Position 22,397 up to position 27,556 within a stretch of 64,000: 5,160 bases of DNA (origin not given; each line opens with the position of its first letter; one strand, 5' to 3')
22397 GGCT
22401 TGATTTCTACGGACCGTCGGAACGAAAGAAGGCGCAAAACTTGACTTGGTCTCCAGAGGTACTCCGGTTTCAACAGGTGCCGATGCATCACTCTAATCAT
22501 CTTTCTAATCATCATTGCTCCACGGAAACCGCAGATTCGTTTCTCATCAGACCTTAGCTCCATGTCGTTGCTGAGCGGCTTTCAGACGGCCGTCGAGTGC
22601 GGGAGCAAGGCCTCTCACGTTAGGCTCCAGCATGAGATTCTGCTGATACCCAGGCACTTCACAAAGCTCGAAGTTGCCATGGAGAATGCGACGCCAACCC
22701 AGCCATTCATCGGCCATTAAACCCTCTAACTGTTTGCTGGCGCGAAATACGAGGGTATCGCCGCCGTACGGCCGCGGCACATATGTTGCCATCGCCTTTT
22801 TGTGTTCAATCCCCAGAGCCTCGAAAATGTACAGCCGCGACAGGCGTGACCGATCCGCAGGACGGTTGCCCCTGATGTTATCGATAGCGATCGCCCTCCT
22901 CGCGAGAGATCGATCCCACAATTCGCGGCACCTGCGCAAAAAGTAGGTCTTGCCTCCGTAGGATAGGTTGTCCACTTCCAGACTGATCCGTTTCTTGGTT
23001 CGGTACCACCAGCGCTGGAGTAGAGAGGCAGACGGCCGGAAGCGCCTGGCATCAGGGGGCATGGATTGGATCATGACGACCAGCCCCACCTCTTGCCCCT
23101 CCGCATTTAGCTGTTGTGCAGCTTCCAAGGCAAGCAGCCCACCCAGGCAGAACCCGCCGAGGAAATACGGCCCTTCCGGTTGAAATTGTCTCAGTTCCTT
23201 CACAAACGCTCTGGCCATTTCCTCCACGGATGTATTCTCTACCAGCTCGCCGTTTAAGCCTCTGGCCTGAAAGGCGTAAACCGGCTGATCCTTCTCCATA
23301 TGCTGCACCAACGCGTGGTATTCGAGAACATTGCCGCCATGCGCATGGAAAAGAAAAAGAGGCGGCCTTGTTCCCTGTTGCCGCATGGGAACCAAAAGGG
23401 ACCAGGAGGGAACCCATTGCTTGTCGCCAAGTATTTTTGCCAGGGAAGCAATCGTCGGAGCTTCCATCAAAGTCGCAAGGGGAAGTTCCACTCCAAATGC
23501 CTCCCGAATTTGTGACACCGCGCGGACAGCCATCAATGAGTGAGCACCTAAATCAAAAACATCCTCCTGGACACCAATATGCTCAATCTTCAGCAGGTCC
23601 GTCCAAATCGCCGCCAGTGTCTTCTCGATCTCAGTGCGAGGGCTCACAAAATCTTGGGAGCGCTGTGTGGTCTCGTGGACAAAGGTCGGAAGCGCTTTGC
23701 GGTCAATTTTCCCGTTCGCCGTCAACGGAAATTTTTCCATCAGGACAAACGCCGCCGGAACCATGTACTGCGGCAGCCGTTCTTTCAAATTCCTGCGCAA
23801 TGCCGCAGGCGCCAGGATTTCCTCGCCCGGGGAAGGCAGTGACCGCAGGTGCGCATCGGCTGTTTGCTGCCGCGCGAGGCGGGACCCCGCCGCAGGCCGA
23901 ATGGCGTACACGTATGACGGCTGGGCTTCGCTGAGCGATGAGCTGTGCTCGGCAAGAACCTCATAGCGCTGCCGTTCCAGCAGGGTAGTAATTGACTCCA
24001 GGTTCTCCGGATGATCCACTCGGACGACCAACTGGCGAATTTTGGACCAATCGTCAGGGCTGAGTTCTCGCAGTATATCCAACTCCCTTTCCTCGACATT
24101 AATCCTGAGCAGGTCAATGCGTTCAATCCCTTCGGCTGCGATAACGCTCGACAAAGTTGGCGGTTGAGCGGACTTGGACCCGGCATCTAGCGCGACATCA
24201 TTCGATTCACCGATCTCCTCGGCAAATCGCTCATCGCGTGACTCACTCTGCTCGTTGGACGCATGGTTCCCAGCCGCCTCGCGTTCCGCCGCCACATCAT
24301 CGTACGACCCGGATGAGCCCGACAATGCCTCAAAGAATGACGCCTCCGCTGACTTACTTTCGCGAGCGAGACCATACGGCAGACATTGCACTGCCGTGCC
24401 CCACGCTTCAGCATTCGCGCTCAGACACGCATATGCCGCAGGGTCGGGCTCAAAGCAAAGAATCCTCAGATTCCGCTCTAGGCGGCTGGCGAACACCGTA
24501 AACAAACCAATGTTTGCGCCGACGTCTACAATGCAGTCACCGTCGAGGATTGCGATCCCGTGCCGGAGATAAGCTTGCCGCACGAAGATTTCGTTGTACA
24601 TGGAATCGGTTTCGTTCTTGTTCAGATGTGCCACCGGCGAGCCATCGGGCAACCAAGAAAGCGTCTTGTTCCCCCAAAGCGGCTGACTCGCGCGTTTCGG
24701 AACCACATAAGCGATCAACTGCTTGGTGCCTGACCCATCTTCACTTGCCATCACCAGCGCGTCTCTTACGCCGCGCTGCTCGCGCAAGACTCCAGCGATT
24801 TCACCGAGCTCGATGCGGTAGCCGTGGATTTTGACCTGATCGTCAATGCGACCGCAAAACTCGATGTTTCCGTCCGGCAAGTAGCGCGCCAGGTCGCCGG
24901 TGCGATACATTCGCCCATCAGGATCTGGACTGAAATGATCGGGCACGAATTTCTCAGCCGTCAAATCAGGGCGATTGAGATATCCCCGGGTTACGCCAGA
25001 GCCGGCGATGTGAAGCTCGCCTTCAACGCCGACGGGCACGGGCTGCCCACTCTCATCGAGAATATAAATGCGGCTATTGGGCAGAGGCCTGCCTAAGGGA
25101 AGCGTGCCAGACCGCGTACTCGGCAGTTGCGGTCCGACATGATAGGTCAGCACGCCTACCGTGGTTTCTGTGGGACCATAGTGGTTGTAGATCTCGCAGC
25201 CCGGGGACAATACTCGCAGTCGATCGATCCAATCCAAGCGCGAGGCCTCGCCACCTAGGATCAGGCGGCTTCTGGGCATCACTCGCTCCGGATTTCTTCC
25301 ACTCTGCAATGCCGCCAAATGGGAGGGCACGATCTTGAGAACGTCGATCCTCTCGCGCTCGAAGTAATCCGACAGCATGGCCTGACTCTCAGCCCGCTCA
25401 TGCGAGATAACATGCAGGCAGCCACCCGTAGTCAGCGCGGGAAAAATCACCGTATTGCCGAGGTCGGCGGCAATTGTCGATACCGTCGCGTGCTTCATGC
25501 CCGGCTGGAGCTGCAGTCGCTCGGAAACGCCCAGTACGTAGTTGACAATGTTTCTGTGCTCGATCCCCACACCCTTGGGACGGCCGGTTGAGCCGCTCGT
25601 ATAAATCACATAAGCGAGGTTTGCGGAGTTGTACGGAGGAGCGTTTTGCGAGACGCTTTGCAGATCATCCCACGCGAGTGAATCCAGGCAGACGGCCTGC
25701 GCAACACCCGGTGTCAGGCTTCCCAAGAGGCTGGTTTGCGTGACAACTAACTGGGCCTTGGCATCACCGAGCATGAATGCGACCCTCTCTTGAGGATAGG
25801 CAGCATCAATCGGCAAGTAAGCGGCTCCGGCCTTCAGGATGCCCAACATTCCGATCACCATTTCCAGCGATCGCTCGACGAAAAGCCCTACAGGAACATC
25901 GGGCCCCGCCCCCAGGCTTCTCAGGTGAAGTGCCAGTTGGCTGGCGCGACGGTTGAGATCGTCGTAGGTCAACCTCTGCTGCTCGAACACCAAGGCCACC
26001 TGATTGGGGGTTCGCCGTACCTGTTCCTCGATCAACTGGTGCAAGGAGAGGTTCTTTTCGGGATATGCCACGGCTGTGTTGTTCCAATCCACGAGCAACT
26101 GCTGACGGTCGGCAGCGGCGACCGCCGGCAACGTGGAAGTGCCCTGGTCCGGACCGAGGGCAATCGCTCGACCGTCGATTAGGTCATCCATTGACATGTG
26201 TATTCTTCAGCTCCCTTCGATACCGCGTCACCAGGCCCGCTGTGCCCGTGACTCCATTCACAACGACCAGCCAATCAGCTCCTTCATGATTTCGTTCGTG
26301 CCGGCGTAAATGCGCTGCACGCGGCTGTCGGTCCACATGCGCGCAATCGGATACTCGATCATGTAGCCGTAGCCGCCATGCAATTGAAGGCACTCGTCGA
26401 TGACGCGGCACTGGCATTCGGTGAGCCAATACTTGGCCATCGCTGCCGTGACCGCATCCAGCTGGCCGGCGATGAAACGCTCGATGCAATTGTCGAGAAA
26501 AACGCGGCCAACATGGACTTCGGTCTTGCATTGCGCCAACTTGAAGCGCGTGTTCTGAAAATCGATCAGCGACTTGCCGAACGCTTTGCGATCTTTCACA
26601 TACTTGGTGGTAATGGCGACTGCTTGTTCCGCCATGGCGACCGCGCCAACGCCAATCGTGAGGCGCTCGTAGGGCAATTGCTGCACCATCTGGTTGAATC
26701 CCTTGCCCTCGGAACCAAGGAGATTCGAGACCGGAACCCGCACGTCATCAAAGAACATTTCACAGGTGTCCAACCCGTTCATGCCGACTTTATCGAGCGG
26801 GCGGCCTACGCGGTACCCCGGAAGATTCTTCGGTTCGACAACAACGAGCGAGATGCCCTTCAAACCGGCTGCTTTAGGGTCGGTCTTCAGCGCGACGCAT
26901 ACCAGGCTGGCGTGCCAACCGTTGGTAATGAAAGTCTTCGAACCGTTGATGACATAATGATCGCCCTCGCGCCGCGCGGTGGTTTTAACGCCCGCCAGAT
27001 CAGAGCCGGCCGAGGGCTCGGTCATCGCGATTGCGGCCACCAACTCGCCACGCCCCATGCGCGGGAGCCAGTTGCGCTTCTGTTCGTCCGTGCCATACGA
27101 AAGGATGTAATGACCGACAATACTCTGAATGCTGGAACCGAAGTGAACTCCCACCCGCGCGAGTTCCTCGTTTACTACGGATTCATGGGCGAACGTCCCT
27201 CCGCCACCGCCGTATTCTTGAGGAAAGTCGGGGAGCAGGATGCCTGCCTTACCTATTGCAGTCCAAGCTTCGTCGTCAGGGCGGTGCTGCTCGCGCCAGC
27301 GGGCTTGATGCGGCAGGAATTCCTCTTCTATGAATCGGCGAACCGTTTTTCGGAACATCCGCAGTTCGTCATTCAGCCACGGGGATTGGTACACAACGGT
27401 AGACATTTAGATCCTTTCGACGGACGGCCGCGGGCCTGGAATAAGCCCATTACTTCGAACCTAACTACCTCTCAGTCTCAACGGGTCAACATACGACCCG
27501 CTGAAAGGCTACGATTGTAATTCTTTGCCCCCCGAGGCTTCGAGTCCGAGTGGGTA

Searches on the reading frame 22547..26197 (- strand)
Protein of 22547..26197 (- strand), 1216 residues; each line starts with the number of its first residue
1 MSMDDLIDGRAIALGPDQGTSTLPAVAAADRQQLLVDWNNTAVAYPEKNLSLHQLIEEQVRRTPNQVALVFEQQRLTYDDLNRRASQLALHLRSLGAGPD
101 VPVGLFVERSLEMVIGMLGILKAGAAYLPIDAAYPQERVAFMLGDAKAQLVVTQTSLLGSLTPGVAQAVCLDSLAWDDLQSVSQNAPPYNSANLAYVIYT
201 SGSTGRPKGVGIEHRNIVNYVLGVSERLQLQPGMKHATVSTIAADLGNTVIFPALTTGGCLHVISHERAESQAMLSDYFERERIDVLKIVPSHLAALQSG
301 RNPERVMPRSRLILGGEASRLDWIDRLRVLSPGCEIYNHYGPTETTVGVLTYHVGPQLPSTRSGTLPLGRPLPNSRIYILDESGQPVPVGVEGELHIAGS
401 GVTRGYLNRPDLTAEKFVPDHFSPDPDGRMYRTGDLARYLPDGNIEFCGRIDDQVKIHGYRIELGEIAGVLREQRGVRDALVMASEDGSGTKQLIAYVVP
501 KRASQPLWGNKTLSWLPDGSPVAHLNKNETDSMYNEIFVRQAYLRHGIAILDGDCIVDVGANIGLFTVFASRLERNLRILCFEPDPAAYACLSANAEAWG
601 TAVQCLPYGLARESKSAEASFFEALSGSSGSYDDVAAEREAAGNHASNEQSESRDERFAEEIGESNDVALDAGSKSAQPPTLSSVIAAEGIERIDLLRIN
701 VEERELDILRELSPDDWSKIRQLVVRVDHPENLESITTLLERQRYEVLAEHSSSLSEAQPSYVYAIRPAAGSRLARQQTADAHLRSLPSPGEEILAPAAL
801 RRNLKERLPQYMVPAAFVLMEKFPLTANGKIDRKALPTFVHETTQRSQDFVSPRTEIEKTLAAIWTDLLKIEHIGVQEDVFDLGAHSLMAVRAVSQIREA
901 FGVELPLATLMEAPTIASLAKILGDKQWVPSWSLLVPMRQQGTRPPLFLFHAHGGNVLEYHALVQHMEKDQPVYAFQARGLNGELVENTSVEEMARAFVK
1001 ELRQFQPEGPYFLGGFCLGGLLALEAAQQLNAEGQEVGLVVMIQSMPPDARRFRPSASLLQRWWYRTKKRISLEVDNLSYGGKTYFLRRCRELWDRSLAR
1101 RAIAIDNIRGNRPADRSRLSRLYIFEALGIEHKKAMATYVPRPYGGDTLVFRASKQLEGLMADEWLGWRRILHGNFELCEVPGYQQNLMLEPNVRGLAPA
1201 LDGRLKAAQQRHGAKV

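Call 71: search_protein_families(library=pfam, proteins=[window:22547-26197:-], max_evalue=0.00001)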
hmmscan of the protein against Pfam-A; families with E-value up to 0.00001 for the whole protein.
window:22547-26197:- (1216 aa): 6 families
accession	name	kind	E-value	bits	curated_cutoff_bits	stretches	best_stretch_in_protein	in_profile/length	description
PF00501.34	AMP-binding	-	2e-85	287.4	29.9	1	57-407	2-384/384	AMP-binding enzyme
PF00975.26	Thioesterase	-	1.6e-22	81.3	26.4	1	946-1052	2-109/226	Thioesterase domain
PF00550.31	PP-binding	-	2.2e-16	60.3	20.8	1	860-921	2-65/67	Phosphopantetheine attachment site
PF05050.19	Methyltransf_21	-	6.4e-09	36.6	22.7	1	558-746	1-172/173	Methyltransferase FkbM domain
PF13193.12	AMP-binding_C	-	7.4e-07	30.4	24.5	0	796-830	42-76/76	AMP-binding enzyme C-terminal domain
PF12697.13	Abhydrolase_6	-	2.5e-06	28.7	26.3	0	952-1120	4-166/217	Alpha/beta hydrolase family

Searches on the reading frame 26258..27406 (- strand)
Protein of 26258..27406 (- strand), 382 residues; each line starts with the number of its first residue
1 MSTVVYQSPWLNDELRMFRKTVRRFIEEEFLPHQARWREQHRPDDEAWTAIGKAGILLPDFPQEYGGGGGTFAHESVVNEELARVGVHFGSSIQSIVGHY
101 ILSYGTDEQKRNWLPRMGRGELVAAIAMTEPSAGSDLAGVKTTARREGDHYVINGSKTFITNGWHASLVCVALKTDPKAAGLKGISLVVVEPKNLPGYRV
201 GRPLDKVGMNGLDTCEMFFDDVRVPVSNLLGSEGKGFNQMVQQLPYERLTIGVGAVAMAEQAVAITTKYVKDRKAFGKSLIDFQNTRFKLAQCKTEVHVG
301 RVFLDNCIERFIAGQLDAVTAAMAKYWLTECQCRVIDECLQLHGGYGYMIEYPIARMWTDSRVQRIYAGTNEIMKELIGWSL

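Call 71: search_protein_families(library=pfam, proteins=[window:26258-27406:-], max_evalue=0.00001)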
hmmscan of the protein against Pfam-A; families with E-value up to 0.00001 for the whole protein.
window:26258-27406:- (382 aa): 5 families
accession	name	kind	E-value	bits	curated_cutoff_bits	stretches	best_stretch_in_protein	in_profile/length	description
PF00441.29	Acyl-CoA_dh_1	-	7.9e-43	146.6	22.4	1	234-379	1-146/150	Acyl-CoA dehydrogenase, C-terminal domain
PF02771.21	Acyl-CoA_dh_N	-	7.7e-31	107.2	22.9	1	13-121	2-113/113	Acyl-CoA dehydrogenase, N-terminal domain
PF02770.24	Acyl-CoA_dh_M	-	2.7e-26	92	33.3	1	125-222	1-97/97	Acyl-CoA dehydrogenase, middle domain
PF08028.16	Acyl-CoA_dh_2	-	1.9e-13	51.3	22.7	1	250-371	2-133/134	Acyl-CoA dehydrogenase, C-terminal domain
PF22924.1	ACOX_C_alpha1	-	1e-07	32.4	27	1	246-376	6-162/169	Acyl-CoA oxidase, C-alpha1 domain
